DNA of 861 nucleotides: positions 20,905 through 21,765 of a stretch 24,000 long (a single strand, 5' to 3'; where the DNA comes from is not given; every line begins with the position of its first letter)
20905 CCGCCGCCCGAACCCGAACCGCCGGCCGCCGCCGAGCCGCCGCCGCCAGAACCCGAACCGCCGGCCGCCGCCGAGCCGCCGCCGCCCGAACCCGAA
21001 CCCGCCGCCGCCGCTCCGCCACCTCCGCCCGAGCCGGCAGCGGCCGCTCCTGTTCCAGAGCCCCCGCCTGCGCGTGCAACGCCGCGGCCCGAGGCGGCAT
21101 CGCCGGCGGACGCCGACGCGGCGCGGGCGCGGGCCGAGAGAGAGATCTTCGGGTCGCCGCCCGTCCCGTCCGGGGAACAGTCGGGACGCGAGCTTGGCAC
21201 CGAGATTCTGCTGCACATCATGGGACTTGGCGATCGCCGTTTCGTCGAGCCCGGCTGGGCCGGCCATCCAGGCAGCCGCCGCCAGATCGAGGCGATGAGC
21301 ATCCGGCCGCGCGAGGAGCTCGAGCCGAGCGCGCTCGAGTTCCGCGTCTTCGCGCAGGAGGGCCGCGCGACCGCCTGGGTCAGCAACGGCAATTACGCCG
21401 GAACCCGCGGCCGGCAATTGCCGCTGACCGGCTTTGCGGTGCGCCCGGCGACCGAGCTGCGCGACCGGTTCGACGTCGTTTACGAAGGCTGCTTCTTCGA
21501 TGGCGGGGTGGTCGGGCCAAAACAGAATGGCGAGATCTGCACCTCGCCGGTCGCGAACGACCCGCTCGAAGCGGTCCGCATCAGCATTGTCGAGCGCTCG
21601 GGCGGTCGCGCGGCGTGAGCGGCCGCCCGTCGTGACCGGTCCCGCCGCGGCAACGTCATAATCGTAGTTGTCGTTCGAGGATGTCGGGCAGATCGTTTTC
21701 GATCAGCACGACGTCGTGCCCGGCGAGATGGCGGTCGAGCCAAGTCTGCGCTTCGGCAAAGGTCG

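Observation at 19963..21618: Atypical Ku: Ku core, hypervariable-looking Pro/Ala linker and C-terminal triple ChW-like repeat, with no LigD nearby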

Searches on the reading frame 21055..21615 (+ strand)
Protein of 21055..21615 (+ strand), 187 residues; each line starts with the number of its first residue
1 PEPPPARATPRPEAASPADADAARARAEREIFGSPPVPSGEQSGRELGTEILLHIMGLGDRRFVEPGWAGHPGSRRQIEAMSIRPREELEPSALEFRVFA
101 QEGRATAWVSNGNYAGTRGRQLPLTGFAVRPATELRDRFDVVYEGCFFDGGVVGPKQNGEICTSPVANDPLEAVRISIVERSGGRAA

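Call 3: search_protein_families(library=pfam, proteins=[window:21055-21615:+], max_evalue=1)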
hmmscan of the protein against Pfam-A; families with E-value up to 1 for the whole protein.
window:21055-21615:+ (187 aa): 1 family
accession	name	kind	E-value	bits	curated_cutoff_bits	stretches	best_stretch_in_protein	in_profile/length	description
PF07538.16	ChW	-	1e-07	32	22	1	107-129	9-31/35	Clostridial hydrophobic W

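Call 4: search_protein_families(library=ncbifam, proteins=[window:21055-21615:+], max_evalue=1)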
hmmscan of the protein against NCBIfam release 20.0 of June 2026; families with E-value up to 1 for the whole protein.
window:21055-21615:+ (187 aa): 0 families

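Call 6: find_homologous_proteins(query=window:21100-21615:+, max_evalue=0.001)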
Query window:21100-21615:+ (172 aa): 211 proteins with E <= 0.001 among 764 candidates; the best 120 are listed.
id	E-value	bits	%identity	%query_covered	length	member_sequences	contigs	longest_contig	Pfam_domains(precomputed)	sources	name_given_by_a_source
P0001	8.3e-96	337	92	97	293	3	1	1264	PF07538.17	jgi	jgi:hypothetical protein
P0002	2.3e-88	313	87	93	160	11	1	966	PF07538.17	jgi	jgi:hypothetical protein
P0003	1.6e-87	310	88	92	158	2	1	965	PF07538.17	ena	-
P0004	9.5e-85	301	90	84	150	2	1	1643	PF07538.17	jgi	jgi:hypothetical protein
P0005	2.5e-84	300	92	83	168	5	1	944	PF07538.17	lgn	-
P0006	3.6e-83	296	93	80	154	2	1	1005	PF07538.17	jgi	jgi:hypothetical protein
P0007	2.4e-82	293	81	96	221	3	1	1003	PF07538.17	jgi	jgi:hypothetical protein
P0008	4.6e-82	292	93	80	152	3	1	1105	PF07538.17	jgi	jgi:hypothetical protein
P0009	2.4e-76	274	79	90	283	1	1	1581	-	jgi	jgi:hypothetical protein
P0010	1.1e-73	265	80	83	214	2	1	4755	PF07538.17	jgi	jgi:hypothetical protein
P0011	2.9e-72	260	79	83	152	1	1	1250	PF07538.17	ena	-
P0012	4.6e-71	256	77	82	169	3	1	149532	PF07538.17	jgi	jgi:hypothetical protein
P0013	6.5e-71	256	78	80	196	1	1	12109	PF07538.17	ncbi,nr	ncbi:MAG TPA: hypothetical protein VK432_08090, partial [Stellaceae bacterium]|nr:hypothetical prote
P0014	7.5e-71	256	79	80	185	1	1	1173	PF07538.17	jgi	jgi:hypothetical protein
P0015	4.5e-70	253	77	80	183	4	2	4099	PF07538.17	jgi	jgi:hypothetical protein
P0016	5.8e-70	253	74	85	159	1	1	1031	PF07538.17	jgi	-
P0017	1.1e-69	252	86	75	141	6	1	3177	PF07538.17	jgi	jgi:hypothetical protein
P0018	1.2e-69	252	78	81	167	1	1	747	PF07538.17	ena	-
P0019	1.5e-69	251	77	80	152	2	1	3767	PF07538.17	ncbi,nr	ncbi:MAG TPA: hypothetical protein VN900_15785, partial [Stellaceae bacterium]|nr:hypothetical prote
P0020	1.9e-69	251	74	85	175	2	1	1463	PF07538.17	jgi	-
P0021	1.9e-69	251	78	80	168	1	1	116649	PF07538.17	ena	-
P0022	2.8e-69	251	77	80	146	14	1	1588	PF07538.17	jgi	jgi:hypothetical protein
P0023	3.5e-69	250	74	84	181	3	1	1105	PF07538.17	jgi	jgi:hypothetical protein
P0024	4.3e-69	250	80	80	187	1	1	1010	PF07538.17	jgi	-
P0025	4.3e-69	250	78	79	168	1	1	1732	PF07538.17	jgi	jgi:hypothetical protein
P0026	7.1e-69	249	77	80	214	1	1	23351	PF07538.17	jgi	jgi:hypothetical protein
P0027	8.2e-69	249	78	80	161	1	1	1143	PF07538.17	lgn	-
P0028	9.1e-69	249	77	80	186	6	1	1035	PF07538.17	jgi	jgi:hypothetical protein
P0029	1.2e-68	249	78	81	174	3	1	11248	PF07538.17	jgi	jgi:hypothetical protein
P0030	1.5e-68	248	76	79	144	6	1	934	PF07538.17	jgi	jgi:hypothetical protein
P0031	4.0e-68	247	78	80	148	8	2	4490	PF07538.17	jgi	-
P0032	4.0e-68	247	76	79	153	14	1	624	PF07538.17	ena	-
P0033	2.2e-67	244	77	81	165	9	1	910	PF07538.17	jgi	jgi:hypothetical protein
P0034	5.8e-67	243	78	80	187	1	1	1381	PF07538.17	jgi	jgi:hypothetical protein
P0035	6.6e-67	243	77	80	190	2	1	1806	PF07538.17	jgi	-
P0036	2.0e-66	241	77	80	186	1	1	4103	PF07538.17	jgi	jgi:hypothetical protein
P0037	3.1e-66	241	74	81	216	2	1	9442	PF07538.17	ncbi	-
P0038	7.4e-66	239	76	79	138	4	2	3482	PF07538.17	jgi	-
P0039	9.3e-65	236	77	77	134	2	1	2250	PF07538.17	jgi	jgi:hypothetical protein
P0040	1.5e-60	222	77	73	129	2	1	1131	PF07538.17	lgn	-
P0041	5.6e-60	220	78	73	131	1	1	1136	PF07538.17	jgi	jgi:hypothetical protein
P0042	6.1e-59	217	70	81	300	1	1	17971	PF07538.17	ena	-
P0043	1.1e-56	210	77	68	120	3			PF07538.17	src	-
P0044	1.1e-56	210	69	80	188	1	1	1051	PF07538.17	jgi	-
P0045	5.6e-56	207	71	73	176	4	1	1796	PF07538.17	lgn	-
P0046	1.1e-55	206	69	80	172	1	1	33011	PF07538.17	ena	-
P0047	1.2e-51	193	76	65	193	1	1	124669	PF07538.17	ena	-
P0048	3.1e-47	179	55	86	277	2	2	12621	PF07538.17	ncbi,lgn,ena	-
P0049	2.2e-45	173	58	80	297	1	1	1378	PF07538.17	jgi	jgi:hypothetical protein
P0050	2.8e-45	172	58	79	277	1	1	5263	PF07538.17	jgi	jgi:hypothetical protein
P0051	9.6e-45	171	54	91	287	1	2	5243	PF07538.17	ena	-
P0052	1.2e-44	170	54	84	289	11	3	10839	PF07538.17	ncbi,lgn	-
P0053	1.3e-44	170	58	80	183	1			PF07538.17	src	-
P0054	6.3e-44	168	54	81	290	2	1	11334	PF07538.17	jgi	jgi:hypothetical protein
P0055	6.5e-44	168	59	77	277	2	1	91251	PF07538.17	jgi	jgi:hypothetical protein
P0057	1.0e-43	167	54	83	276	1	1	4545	PF07538.17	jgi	-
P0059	2.1e-43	166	51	97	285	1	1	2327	PF07538.17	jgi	jgi:hypothetical protein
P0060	2.5e-43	166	54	79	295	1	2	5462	PF07538.17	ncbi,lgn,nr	ncbi:MAG TPA: hypothetical protein VFW46_20030 [Stellaceae bacterium]|nr:hypothetical protein [Stell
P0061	3.2e-43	166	56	79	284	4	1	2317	PF07538.17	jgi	jgi:hypothetical protein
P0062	3.2e-43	166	56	81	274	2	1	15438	PF07538.17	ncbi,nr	ncbi:MAG TPA: hypothetical protein VG651_18010 [Stellaceae bacterium]|nr:hypothetical protein [Stell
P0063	3.3e-43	166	57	79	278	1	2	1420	PF07538.17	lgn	-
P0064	4.1e-43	165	56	80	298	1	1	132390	PF07538.17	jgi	jgi:hypothetical protein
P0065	6.9e-43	165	54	81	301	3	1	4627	PF07538.17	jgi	jgi:hypothetical protein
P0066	8.0e-43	164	55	80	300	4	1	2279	PF07538.17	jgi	jgi:hypothetical protein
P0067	9.0e-43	164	53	97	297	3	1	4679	PF07538.17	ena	-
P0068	1.3e-42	164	55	87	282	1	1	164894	PF07538.17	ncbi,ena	-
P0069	1.3e-42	164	57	77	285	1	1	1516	PF07538.17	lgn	-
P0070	1.6e-42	163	57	78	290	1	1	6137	PF07538.17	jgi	-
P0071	1.9e-42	163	53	82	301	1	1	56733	PF07538.17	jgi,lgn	jgi:hypothetical protein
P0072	2.1e-42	163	56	78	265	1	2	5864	PF07538.17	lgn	-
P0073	2.2e-42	163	51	84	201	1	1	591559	PF07538.17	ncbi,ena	-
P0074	2.4e-42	163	58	77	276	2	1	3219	PF07538.17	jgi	jgi:hypothetical protein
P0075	3.7e-42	162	56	77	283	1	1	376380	PF07538.17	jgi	jgi:hypothetical protein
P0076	3.8e-42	162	56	81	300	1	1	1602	PF07538.17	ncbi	-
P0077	3.9e-42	162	56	77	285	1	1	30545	PF07538.17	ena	-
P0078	6.0e-42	162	58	81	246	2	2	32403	PF07538.17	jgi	jgi:hypothetical protein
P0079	7.8e-42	161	53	81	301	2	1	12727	PF07538.17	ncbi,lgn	-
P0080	8.7e-42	161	57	80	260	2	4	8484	PF07538.17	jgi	jgi:hypothetical protein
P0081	9.1e-42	161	76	58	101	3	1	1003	PF07538.17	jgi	jgi:hypothetical protein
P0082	3.9e-41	159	53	83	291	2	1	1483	PF07538.17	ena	-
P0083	5.2e-41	159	56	77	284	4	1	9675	PF07538.17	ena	-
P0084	5.5e-41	158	54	83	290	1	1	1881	PF07538.17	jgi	jgi:hypothetical protein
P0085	9.2e-41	158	55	80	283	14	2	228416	PF07538.17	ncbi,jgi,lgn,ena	-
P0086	9.9e-41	158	56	78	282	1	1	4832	PF07538.17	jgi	jgi:hypothetical protein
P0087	1.3e-40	157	56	82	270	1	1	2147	PF07538.17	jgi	jgi:hypothetical protein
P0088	1.5e-40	157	53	80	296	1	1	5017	PF07538.17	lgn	-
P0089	1.6e-40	157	55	79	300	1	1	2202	PF07538.17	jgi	jgi:hypothetical protein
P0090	2.9e-40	156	57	80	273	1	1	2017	PF07538.17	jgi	jgi:hypothetical protein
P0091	3.3e-40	156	55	80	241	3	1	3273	PF07538.17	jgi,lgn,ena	-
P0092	3.6e-40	156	55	80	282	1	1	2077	PF07538.17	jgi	jgi:hypothetical protein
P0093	4.3e-40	156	53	80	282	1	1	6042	PF07538.17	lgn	-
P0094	5.6e-40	155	55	83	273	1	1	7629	PF07538.17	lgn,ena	-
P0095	6.4e-40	155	57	80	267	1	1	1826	PF07538.17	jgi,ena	jgi:hypothetical protein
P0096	8.1e-40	155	56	80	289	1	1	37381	PF07538.17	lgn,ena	-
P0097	1.3e-39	154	55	77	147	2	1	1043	PF07538.17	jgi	jgi:hypothetical protein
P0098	2.0e-39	153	51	81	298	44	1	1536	PF07538.17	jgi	-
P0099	4.3e-39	152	53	80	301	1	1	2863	PF07538.17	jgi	jgi:hypothetical protein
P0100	4.9e-39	152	53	87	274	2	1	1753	PF07538.17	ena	-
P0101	5.2e-39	152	55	77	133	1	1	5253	PF07538.17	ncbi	-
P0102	1.1e-38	151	55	81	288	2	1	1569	PF07538.17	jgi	jgi:hypothetical protein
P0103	1.2e-38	151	53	80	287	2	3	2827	PF07538.17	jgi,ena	jgi:Clostridial hydrophobic W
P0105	2.4e-38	150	51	90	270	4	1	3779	PF07538.17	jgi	jgi:hypothetical protein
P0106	2.9e-38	150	52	80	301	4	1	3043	PF07538.17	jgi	jgi:hypothetical protein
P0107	3.1e-38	149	51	84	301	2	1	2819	PF07538.17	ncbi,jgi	-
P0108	3.6e-38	149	53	81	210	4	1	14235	PF07538.17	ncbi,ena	-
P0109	5.8e-38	149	54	79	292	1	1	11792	PF07538.17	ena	-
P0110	6.7e-38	148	51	84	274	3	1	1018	PF07538.17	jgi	jgi:hypothetical protein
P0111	7.3e-38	148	53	80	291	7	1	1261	PF07538.17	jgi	jgi:hypothetical protein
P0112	7.5e-38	148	53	84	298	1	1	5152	PF07538.17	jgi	-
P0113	7.5e-38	148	53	84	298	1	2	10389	PF07538.17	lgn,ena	-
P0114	8.4e-38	148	53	81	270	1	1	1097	PF07538.17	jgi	jgi:hypothetical protein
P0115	9.7e-38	148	52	84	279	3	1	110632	PF07538.17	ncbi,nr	ncbi:MAG TPA: hypothetical protein VHY35_23540 [Stellaceae bacterium]|nr:hypothetical protein [Stell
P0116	1.0e-37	148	52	81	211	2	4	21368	PF07538.17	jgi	jgi:hypothetical protein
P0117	1.0e-37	148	53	81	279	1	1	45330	PF07538.17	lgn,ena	-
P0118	3.0e-37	146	53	74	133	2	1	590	PF07538.17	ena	-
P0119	3.0e-37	146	51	84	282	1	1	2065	PF07538.17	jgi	jgi:hypothetical protein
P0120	3.5e-37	146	52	84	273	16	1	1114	PF07538.17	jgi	jgi:hypothetical protein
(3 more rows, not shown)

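Call 8: find_encoding_contigs(protein=P0012, flank=8000, max_places=3)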
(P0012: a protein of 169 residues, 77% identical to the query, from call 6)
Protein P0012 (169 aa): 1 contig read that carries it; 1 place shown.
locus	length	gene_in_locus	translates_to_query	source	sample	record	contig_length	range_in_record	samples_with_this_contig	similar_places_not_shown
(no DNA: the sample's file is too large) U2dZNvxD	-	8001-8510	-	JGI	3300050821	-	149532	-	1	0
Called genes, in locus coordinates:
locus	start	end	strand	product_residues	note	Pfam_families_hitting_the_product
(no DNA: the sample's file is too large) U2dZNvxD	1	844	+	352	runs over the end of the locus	PF02558:ApbA, PF03721:UDPG_MGDP_dh_N, PF08546:ApbA_C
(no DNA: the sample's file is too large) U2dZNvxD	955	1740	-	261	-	PF00106:adh_short, PF08659:KR, PF13561:adh_short_C2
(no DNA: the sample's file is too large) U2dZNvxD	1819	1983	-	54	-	-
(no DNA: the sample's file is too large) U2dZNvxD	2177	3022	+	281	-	PF00296:Bac_luciferase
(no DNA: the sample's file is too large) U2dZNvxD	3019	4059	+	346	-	PF00296:Bac_luciferase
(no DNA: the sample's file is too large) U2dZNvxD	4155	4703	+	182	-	-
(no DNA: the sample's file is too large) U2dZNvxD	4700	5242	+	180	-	-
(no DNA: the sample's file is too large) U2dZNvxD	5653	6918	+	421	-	PF00291:PALP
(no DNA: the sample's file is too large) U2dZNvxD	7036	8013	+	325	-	PF02735:Ku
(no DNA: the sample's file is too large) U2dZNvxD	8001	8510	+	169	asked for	PF07538:ChW (faint)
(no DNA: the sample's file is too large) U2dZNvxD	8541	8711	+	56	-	-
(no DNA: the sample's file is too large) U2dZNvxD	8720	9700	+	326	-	PF00248:Aldo_ket_red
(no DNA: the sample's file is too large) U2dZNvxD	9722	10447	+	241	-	PF00702:Hydrolase, PF13419:HAD_2, PF13242:Hydrolase_like (weak)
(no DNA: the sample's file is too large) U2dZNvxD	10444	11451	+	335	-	-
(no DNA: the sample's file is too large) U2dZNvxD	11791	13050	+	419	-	PF13356:Arm-DNA-bind_3, PF00589:Phage_integrase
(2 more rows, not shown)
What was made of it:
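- One JGI contig calls Ku (325 aa) and the module (169 aa) as two genes overlapping by 13 nt in different frames (call 8).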

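Call 10: find_encoding_contigs(protein=P0021, flank=8000, max_places=3)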
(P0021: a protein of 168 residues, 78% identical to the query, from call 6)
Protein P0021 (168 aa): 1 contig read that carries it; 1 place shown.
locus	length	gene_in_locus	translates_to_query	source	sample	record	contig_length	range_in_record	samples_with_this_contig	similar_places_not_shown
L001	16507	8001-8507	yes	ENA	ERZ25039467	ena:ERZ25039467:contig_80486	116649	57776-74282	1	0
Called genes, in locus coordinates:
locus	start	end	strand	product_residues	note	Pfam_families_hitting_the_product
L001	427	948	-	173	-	PF01053:Cys_Met_Meta_PP, PF00266:Aminotran_5 (weak)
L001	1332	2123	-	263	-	-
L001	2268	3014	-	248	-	PF00106:adh_short, PF08659:KR, PF13561:adh_short_C2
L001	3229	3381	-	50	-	-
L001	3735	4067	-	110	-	-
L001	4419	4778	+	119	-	PF00296:Bac_luciferase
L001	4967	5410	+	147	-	PF00296:Bac_luciferase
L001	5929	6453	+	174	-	PF00291:PALP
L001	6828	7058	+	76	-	PF02735:Ku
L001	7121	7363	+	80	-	PF02735:Ku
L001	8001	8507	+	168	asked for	PF07538:ChW (faint)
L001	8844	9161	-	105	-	PF03466:LysR_substrate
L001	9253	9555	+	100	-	-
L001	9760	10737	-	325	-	PF01134:GIDA (faint), PF03486:HI0933_like (faint), PF07992:Pyr_redox_2, PF12831:FAD_oxidored (faint), PF13738:Pyr_redox_3, PF00070:Pyr_redox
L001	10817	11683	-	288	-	-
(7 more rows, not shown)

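Call 11: find_encoding_contigs(protein=P0042, flank=8000, max_places=3)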
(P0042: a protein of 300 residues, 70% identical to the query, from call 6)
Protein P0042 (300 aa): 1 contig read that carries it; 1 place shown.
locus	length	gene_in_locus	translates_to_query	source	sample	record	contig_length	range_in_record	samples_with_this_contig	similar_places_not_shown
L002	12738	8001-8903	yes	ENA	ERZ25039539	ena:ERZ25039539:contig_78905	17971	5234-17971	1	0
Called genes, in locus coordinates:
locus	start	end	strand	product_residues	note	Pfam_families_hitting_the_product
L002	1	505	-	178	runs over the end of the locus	PF01116:F_bP_aldolase (weak)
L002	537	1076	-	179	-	PF06808:DctM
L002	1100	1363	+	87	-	-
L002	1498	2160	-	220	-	PF06808:DctM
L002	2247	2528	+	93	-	-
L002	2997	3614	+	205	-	-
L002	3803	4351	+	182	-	-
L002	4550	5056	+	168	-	-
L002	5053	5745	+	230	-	PF12439:GDE_N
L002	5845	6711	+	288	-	-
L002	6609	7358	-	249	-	-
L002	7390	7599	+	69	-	-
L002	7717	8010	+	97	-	-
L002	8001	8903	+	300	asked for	PF07538:ChW (faint)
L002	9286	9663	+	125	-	PF07992:Pyr_redox_2, PF13738:Pyr_redox_3, PF00070:Pyr_redox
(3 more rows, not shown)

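Call 17: find_related_loci(query=A1, collection=genome_contigs, flank=10000)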
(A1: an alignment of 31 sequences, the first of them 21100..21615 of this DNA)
Query A1 (172 aa) in genome_contigs; peptide patterns used: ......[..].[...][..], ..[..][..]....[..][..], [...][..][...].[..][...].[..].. (x = any residue, [..] = any of these).
177 stretches matched a pattern; 85 encode a relative of the query (tblastn E <= 1e-3); the best 80 are kept; 80 distinct loci.
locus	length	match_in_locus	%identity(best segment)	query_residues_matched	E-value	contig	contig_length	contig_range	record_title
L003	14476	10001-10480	86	9-169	6e-91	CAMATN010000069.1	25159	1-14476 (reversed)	MAG: Rhizobium sp. Q54 isolate MaH-04nov19-103 genome assembly, contig: MaH-04nov19-C4845, whole genome shotgun sequence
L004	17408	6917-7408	84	6-169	3e-90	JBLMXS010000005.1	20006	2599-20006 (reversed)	MAG: Thiohalocapsa sp. isolate MAG250 PRJNA957066_bin31_renamed_4, whole genome shotgun sequence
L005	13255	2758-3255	79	2-172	9e-89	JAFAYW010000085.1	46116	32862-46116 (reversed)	MAG: Alphaproteobacteria bacterium isolate CP_BM_RX_R8_25 BM_RX_R8_k147_1969801, whole genome shotgun sequence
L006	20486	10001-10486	84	6-167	3e-87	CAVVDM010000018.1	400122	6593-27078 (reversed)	MAG: uncultured Alphaproteobacteria bacterium isolate MFD02416.bin.2.219 genome assembly, contig: contig_70387, whole ge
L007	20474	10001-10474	84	12-171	2e-85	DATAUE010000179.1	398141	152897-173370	MAG TPA_asm: Stellaceae bacterium isolate SMAG_U5564 k141_2975827, whole genome shotgun sequence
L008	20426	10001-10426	89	30-171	2e-84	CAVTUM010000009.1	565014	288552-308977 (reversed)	MAG: uncultured Alphaproteobacteria bacterium isolate MFD04967.bin.2.38 genome assembly, contig: contig_27805, whole gen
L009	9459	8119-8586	79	11-166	4e-80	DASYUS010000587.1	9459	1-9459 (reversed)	MAG TPA_asm: Stellaceae bacterium isolate SMAG_U4601 k141_758384, whole genome shotgun sequence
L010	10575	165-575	78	30-166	2e-73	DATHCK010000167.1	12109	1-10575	MAG TPA_asm: Stellaceae bacterium isolate SMAG_U12365 k141_235445, whole genome shotgun sequence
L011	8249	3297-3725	76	30-172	3e-73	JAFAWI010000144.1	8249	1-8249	MAG: Alphaproteobacteria bacterium isolate CP_BM_RX_58 BM_RX_k147_7179925, whole genome shotgun sequence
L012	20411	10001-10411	78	30-166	6e-73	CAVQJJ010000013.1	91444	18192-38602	MAG: uncultured Alphaproteobacteria bacterium isolate MFD10064.bin.1.81 genome assembly, contig: contig_49416, whole gen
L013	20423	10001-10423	77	27-167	1e-72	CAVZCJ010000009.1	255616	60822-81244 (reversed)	MAG: uncultured Alphaproteobacteria bacterium isolate MFD00991.bin.2.2 genome assembly, contig: contig_25830, whole geno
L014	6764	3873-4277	80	31-165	6e-73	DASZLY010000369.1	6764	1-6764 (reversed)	MAG TPA_asm: Stellaceae bacterium isolate SMAG_U5877 k141_3992671, whole genome shotgun sequence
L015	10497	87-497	78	30-166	2e-72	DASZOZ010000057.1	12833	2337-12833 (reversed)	MAG TPA_asm: Stellaceae bacterium isolate SMAG_U5958 k141_674584, whole genome shotgun sequence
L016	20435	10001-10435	74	22-166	2e-72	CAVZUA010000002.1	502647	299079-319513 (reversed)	MAG: uncultured Alphaproteobacteria bacterium isolate MFD04967.bin.1.114 genome assembly, contig: contig_10732, whole ge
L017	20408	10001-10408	77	31-166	3e-72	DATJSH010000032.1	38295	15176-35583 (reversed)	MAG TPA_asm: Stellaceae bacterium isolate SMAG_U14988 k141_1093668, whole genome shotgun sequence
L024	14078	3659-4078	76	27-166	4e-71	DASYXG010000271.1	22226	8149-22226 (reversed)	MAG TPA_asm: Stellaceae bacterium isolate SMAG_U6302 k141_204083, whole genome shotgun sequence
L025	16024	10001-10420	78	30-169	8e-71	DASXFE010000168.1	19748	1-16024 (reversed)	MAG TPA_asm: Stellaceae bacterium isolate SMAG_U5130 k141_1725097, whole genome shotgun sequence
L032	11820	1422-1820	59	34-166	8e-48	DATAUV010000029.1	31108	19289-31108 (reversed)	MAG TPA_asm: Stellaceae bacterium isolate SMAG_U5581 k141_3381296, whole genome shotgun sequence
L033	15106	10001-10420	56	29-168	3e-47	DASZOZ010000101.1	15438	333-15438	MAG TPA_asm: Stellaceae bacterium isolate SMAG_U5958 k141_249838, whole genome shotgun sequence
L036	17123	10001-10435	54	25-169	9e-48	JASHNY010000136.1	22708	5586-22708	MAG: Alphaproteobacteria bacterium isolate JOPF009 JOPF_A072_contig_2263, whole genome shotgun sequence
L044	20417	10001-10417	53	30-168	4e-44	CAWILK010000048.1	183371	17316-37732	MAG: uncultured Alphaproteobacteria bacterium isolate MFD04967.bin.2.24 genome assembly, contig: contig_80945, whole gen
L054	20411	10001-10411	50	31-167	2e-43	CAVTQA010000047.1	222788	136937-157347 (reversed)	MAG: uncultured Alphaproteobacteria bacterium isolate MFD00731.bin.1.218 genome assembly, contig: contig_76339, whole ge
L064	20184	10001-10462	46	8-166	7e-41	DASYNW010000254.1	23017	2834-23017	MAG TPA_asm: Stellaceae bacterium isolate SMAG_U4413 k141_1714523, whole genome shotgun sequence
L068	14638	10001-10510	45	2-167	7e-40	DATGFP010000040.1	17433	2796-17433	MAG TPA_asm: Stellaceae bacterium isolate SMAG_U9731 k141_1145861, whole genome shotgun sequence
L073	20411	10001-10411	50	30-166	8e-38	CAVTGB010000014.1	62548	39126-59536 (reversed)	MAG: uncultured Alphaproteobacteria bacterium isolate MFD09222.bin.3.67 genome assembly, contig: contig_122580, whole ge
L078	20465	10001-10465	43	11-167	6e-37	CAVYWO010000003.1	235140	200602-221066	MAG: uncultured Alphaproteobacteria bacterium isolate MFD01248.bin.2.46 genome assembly, contig: contig_19705, whole gen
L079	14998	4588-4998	50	30-166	7e-37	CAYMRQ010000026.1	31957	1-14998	MAG TPA_asm: uncultured Rhizobium sp. isolate SRP119689_co1_34 genome assembly, contig: NODE_1722_length_31957_cov_4.174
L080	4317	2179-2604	49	30-171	5e-37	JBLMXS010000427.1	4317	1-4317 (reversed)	MAG: Thiohalocapsa sp. isolate MAG250 PRJNA957066_bin31_renamed_426, whole genome shotgun sequence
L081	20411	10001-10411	49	30-166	2e-36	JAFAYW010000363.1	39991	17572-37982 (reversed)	MAG: Alphaproteobacteria bacterium isolate CP_BM_RX_R8_25 BM_RX_R8_k147_383852, whole genome shotgun sequence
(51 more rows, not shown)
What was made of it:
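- The short fragments sit on contigs of about 1 kb or at contig ends (calls 6, 17).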

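Call 19: predict_structure(alignment_id=A1)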
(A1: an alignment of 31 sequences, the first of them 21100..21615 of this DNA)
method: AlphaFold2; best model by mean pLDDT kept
length: 172 residues; sequences in the alignment: 31
mean_pLDDT: 89.4   pTM: 0.79
mean pLDDT of the five models: 89.4, 89.1, 89.0, 88.4, 86.6
residues with pLDDT >= 90: 131; 70-90: 17; 50-70: 17; < 50: 7
segments of 3 or more residues with pLDDT < 50: 24-26
pLDDT, mean of each block of 10 residues (from residue 1): 70 64 58 96 97 96 98 93 95 95 95 98 97 98 98 98 83 50
secondary structure, 60 per line:
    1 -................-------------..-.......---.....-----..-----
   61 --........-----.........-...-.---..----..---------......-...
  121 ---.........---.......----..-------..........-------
elements in order: H2-17 E34-40 E44-48 E63-70 E79-84 E111-116 E124-132 E136-142 E156-165
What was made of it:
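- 21196..21597 (+): C-terminal ChW-type beta module (aa 412-545): repeat 1 aa 415-449 (nt 21205-21309), repeat 2 aa 458-495 (nt 21334-21447), repeat 3 aa 503-543 (nt 21469-21591). AF2 gives pLDDT above 93 and three beta-beta-beta units (call 19).
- On ChW repeat (PF07538): AF2 shows three beta-beta-beta units (call 19).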
